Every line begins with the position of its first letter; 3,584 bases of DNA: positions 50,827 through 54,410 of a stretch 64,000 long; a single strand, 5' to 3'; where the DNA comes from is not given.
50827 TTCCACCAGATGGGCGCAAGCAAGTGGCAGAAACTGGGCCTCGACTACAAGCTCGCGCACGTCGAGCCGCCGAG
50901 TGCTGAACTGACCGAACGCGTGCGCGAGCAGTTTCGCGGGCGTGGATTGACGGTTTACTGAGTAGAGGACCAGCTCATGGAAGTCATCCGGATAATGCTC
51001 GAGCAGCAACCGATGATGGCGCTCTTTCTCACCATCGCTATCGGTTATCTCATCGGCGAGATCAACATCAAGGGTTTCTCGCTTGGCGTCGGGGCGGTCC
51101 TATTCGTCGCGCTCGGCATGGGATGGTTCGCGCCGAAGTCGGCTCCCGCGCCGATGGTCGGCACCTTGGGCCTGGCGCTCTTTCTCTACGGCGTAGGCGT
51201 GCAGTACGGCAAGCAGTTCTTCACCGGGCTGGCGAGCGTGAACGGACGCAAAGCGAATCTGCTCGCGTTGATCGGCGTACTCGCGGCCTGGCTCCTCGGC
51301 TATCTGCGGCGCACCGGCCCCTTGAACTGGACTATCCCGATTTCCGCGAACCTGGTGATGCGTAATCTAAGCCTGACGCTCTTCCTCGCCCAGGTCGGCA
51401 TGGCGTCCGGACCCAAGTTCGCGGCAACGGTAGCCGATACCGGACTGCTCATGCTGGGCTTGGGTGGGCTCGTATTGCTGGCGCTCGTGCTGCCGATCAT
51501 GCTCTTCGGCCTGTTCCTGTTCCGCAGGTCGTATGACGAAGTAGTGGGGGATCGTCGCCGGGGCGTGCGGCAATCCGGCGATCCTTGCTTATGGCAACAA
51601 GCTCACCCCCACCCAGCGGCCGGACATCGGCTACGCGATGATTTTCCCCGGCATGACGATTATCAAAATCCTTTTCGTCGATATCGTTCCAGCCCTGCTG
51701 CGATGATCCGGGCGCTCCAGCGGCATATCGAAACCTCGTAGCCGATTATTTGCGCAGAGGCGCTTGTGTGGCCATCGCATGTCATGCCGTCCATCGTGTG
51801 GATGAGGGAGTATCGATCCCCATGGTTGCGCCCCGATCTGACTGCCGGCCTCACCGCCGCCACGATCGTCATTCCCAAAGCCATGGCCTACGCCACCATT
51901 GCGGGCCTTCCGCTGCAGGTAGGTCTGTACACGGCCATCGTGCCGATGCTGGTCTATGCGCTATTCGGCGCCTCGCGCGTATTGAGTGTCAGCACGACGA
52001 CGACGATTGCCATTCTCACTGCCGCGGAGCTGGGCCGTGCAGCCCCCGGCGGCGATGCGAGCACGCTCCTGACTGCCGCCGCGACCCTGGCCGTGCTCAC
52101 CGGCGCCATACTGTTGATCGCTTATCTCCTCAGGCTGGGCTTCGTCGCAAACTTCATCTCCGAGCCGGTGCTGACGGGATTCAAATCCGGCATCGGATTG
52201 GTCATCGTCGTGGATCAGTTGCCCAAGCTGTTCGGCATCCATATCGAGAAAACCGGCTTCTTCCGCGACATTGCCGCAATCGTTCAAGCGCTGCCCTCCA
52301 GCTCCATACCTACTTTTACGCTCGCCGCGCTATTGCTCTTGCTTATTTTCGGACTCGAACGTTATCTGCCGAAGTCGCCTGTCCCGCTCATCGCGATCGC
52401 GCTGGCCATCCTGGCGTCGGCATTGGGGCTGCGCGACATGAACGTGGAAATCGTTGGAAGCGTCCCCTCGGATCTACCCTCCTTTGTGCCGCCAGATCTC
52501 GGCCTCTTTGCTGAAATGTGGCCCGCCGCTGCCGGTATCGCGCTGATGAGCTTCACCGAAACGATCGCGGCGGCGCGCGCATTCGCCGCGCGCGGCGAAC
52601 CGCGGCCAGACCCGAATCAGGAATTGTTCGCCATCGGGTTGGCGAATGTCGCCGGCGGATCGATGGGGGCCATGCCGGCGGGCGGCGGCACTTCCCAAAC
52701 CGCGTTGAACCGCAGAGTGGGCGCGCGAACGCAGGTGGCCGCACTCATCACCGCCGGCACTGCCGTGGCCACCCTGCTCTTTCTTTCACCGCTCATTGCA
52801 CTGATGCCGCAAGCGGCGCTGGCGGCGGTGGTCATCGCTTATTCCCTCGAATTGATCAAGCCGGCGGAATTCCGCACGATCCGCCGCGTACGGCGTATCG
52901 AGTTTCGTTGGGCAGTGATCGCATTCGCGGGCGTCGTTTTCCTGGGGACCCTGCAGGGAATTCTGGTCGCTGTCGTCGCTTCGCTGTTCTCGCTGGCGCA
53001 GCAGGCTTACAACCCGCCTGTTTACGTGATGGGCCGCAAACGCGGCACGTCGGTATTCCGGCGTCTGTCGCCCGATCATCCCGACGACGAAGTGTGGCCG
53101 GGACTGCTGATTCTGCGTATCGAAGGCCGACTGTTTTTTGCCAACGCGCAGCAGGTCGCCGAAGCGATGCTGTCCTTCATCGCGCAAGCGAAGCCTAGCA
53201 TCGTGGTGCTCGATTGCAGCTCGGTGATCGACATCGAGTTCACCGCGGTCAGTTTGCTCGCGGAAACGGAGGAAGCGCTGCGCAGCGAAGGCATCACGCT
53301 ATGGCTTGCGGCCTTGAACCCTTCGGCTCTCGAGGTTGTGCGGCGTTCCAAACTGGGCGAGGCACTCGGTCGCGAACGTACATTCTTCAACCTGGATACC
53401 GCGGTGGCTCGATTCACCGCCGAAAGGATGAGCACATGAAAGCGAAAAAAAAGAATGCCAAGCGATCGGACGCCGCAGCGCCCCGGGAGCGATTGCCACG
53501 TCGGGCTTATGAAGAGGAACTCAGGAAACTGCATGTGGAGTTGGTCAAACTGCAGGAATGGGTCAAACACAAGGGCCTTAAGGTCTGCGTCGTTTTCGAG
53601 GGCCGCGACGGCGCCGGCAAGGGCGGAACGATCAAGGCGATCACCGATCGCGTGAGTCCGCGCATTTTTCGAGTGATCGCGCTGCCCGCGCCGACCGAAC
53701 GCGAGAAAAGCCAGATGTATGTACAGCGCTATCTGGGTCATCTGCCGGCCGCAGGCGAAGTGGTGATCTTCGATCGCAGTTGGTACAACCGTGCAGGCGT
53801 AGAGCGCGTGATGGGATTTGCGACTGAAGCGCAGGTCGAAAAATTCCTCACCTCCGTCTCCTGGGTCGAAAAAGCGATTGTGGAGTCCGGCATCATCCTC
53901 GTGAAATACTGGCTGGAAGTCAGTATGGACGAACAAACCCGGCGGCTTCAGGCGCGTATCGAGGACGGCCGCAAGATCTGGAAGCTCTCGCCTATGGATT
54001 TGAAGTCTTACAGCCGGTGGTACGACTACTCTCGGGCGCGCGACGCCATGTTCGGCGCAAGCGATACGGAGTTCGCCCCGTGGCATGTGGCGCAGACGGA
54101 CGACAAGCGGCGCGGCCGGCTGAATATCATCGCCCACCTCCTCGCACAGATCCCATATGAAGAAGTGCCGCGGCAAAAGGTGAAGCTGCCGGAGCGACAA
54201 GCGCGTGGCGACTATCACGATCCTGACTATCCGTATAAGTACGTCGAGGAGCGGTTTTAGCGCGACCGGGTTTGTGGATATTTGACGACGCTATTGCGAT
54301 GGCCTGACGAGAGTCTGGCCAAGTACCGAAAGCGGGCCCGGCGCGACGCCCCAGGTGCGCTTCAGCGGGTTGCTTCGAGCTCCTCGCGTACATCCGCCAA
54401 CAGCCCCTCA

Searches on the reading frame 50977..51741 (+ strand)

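Call 60: search_protein_families(library=pfam, proteins=[window:50977-51741:+], max_evalue=0.00001)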
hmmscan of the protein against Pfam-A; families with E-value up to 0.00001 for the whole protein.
window:50977-51741:+ (254 aa): 1 family
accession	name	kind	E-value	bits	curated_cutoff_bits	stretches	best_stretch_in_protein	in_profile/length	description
PF06826.17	Asp-Al_Ex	-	6.6e-30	104.6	27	2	15-104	1-97/167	Predicted Permease Membrane Region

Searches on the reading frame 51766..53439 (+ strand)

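Call 60: search_protein_families(library=pfam, proteins=[window:51766-53439:+], max_evalue=0.00001)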
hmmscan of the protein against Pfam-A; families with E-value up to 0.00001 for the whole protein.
window:51766-53439:+ (557 aa): 3 families
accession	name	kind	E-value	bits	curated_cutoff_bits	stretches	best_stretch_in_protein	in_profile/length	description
PF00916.26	Sulfate_transp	-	3.5e-87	293.1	23.2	1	21-384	1-378/380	Sulfate permease family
PF01740.26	STAS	-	1.6e-15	57.2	22.6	1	440-542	3-102/106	STAS domain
PF13466.11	STAS_2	-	4.4e-06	27.2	29.2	1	450-529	1-78/80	STAS domain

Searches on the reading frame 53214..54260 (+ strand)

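Call 60: search_protein_families(library=pfam, proteins=[window:53214-54260:+], max_evalue=0.00001)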
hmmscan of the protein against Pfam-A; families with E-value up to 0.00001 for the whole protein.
window:53214-54260:+ (348 aa): 1 family
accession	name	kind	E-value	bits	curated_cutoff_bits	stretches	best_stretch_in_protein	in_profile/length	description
PF03976.20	PPK2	-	3.3e-90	302.1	22.3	1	96-319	4-227/229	Polyphosphate kinase 2 (PPK2)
